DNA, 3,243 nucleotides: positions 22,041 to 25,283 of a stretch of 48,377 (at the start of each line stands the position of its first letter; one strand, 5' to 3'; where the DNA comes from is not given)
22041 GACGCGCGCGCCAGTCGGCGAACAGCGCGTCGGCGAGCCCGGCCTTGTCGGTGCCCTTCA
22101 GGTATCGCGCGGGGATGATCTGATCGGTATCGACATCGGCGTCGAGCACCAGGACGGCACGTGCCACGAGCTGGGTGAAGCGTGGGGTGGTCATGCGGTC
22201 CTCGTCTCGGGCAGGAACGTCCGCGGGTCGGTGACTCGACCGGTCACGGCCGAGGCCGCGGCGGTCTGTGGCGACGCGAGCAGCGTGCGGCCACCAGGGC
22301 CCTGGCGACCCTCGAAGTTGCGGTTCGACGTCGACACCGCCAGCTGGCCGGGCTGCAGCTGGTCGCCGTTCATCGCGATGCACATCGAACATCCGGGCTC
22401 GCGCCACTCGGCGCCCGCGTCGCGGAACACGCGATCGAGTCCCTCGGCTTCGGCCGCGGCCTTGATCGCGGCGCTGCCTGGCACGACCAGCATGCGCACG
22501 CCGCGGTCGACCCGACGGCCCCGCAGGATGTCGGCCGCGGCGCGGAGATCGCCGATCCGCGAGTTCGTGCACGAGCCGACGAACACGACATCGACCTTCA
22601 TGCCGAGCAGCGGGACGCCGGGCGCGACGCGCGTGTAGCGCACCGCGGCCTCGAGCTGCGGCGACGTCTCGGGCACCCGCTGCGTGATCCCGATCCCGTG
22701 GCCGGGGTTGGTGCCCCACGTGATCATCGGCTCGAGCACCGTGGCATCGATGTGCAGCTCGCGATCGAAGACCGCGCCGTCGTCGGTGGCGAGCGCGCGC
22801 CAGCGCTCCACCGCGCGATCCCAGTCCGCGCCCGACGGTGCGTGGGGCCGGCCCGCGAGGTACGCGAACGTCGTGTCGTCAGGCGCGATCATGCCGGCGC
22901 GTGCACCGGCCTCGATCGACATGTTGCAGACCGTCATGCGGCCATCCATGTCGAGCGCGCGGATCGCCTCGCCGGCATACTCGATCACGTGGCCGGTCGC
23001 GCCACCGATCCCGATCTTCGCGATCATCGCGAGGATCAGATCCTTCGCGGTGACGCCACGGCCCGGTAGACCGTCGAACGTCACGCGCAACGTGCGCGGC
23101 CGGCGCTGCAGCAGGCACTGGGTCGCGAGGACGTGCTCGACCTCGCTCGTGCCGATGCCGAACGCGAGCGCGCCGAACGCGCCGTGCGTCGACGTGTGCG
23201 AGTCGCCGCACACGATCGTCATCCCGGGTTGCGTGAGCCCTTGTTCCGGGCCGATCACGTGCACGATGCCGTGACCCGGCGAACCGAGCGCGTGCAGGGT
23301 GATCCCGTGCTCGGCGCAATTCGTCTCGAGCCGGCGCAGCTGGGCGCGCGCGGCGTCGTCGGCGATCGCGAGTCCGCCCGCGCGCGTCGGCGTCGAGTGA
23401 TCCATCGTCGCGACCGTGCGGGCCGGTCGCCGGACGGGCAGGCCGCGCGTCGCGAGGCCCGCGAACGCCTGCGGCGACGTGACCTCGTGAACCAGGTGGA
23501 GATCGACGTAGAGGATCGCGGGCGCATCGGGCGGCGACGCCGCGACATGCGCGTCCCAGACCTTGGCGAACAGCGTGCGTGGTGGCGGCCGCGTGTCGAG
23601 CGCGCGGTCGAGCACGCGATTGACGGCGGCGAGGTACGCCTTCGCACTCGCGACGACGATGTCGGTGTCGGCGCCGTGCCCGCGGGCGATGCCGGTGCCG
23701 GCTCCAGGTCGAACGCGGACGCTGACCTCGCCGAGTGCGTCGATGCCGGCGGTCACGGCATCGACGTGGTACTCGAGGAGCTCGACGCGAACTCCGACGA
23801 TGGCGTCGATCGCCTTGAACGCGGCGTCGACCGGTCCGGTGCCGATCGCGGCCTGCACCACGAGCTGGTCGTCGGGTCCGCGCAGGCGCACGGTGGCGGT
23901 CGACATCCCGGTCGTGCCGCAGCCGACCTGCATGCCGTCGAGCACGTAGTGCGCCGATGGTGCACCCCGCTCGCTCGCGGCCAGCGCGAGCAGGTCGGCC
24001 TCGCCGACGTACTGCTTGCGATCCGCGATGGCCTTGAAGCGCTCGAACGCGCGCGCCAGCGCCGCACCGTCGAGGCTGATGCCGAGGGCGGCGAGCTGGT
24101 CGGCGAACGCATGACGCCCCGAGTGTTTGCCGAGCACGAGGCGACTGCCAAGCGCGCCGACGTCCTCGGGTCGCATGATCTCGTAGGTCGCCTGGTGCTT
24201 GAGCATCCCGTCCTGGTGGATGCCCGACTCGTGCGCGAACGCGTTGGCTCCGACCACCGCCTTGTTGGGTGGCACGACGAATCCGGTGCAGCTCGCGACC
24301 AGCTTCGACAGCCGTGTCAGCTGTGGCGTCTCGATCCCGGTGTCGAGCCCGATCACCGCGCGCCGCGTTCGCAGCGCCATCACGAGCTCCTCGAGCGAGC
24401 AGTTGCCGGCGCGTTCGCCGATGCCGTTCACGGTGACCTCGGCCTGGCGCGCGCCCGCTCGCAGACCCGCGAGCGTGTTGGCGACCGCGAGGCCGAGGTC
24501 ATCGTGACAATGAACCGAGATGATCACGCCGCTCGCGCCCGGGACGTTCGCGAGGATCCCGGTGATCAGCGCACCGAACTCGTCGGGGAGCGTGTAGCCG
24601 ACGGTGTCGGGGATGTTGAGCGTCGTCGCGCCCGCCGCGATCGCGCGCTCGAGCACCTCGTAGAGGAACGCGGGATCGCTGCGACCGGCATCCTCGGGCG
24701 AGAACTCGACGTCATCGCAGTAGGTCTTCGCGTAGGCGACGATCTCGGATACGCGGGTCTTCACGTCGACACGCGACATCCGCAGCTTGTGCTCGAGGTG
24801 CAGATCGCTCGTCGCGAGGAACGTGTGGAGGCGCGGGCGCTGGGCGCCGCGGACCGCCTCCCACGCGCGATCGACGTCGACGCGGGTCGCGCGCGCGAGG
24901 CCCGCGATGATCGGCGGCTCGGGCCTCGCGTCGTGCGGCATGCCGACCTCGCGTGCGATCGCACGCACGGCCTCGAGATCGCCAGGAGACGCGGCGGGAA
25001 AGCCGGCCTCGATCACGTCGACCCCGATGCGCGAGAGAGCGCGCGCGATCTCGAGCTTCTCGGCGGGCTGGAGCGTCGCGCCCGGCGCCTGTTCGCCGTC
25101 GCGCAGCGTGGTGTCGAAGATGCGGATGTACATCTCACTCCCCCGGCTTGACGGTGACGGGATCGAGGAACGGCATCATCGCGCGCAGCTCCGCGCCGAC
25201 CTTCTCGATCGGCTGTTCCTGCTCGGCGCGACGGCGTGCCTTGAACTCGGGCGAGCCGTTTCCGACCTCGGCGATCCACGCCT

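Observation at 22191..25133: In-frame fusion of 2-isopropylmalate synthase (LeuA) and isopropylmalate dehydratase large subunit (LeuC) in a single 980-aa ORF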

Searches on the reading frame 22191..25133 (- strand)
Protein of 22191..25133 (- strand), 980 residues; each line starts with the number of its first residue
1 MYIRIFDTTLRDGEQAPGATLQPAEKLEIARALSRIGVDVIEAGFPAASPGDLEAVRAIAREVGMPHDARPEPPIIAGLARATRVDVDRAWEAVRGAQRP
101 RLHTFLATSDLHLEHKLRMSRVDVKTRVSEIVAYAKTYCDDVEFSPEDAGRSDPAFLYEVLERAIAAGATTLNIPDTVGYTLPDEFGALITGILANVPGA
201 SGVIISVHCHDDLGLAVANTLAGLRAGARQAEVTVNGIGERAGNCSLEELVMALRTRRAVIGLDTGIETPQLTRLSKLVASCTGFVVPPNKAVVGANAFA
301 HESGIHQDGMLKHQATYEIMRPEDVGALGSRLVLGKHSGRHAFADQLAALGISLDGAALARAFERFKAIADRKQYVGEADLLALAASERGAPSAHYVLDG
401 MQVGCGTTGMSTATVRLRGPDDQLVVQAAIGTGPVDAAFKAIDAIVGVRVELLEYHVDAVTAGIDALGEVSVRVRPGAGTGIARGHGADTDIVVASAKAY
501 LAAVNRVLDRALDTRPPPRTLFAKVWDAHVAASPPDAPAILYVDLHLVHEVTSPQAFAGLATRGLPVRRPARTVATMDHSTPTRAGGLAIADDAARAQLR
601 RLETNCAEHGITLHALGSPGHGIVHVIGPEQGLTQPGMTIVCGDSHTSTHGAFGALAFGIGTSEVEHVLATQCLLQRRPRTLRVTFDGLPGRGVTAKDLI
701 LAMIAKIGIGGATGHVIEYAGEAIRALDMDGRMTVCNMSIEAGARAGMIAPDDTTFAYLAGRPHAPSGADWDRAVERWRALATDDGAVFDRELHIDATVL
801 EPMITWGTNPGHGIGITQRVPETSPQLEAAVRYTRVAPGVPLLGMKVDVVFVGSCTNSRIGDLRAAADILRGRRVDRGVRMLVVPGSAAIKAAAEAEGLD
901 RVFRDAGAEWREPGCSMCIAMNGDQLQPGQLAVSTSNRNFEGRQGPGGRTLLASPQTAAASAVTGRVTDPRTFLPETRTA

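Call 4: search_protein_families(library=pfam, proteins=[window:22191-25133:-], max_evalue=0.001)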
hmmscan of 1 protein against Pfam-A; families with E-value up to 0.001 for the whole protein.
window:22191-25133:- (980 aa): 4 families
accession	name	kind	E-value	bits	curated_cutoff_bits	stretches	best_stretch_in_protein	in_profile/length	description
PF00330.25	Aconitase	-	2.6e-166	554.6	28.7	1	524-965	2-463/463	Aconitase family (aconitate hydratase)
PF00682.25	HMGL-like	-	5.2e-93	311.6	29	1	3-279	2-260/260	HMGL-like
PF08502.15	LeuA_dimer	-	9.6e-34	116.5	24.9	1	377-508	3-131/131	LeuA allosteric (dimerisation) domain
PF22617.1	HCS_D2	-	2.6e-27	95.4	27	1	293-374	1-82/82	Homocitrate synthase post-HMGL domain-like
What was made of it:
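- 24012..24257 (-): LeuA subdomain (HCS_D2, residues 293-374). call 4
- On 2-isopropylmalate synthase LeuA (bacterial long form): PF00682 covers 3-279 (call 4). PF08502 covers residues 377-508, model positions 3-131 of 131 (call 4).
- Checked: Pfam places HMGL-like at residues 3-279, HCS_D2 at 293-374, LeuA_dimer at 377-508 and Aconitase at 524-965 (call 4).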

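Call 5: search_protein_families(library=ncbifam, proteins=[window:22191-25133:-], max_evalue=0.001)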
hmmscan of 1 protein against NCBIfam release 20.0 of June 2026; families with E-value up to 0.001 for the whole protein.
window:22191-25133:- (980 aa): 42 families (the best 25 are shown)
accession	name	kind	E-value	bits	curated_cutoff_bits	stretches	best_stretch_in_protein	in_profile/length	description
NF002086.0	PRK00915.1-3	equivalog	8.2e-221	733.9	532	1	2-510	6-504/516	2-isopropylmalate synthase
NF004016.0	PRK05478.1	subfamily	2.2e-215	715.6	510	1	519-973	4-466/468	3-isopropylmalate dehydratase large subunit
NF009116.0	PRK12466.1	subfamily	7.5e-205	680.9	531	1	518-974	4-469/472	3-isopropylmalate dehydratase large subunit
NF002087.0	PRK00915.1-4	equivalog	1.4e-200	667.2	729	1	4-511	8-506/516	2-isopropylmalate synthase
TIGR00973.1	leuA_bact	equivalog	2e-200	666.4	598.7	1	3-505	2-494/494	2-isopropylmalate synthase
TIGR00170.1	leuC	equivalog_domain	1e-196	654.1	560.25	1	518-972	2-465/466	3-isopropylmalate dehydratase large subunit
NF002088.0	PRK00915.1-5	equivalog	3e-183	610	697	1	3-509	4-500/514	2-isopropylmalate synthase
NF002084.0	PRK00915.1-1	equivalog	1e-161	539.1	748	1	3-508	5-500/523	2-isopropylmalate synthase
NF002085.0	PRK00915.1-2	subfamily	8.8e-144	480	517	1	3-509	14-501/504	2-isopropylmalate synthase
NF041069.1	IPMS_Sufob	equivalog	1.5e-119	399.6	600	1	3-385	1-365/371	isopropylmalate synthase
TIGR02090.1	LEU1_arch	subfamily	1.4e-113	379.7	484.75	1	3-383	1-361/363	isopropylmalate/citramalate/homocitrate synthases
NF001614.1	PRK00402.1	subfamily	5.3e-107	358.1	385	1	520-971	2-415/415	aconitase/3-isopropylmalate dehydratase large subunit family protein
TIGR01343.1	hacA_fam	subfamily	4.2e-99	331.9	385.7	1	541-971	23-412/412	homoaconitate hydratase family protein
TIGR02660.1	nifV_homocitr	equivalog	6.1e-94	315.3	462.9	1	3-383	2-363/365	homocitrate synthase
TIGR02086.1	IPMI_arch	subfamily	2e-88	296.9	410.15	1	541-971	24-410/411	3-isopropylmalate dehydratase/homoaconitate hydratase family large subunit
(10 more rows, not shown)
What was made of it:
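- On 2-isopropylmalate synthase LeuA (bacterial long form): Both matches cover residues 2-510 (call 5).
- On 3-isopropylmalate dehydratase large subunit LeuC: Both matches cover residues 518-973 (call 5).
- Checked: It matches LeuC over 519-973 (model 4-466 of 468; 715.6 bits against 510) (call 5).
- Both halves score above the curated equivalog cut-offs (call 5).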
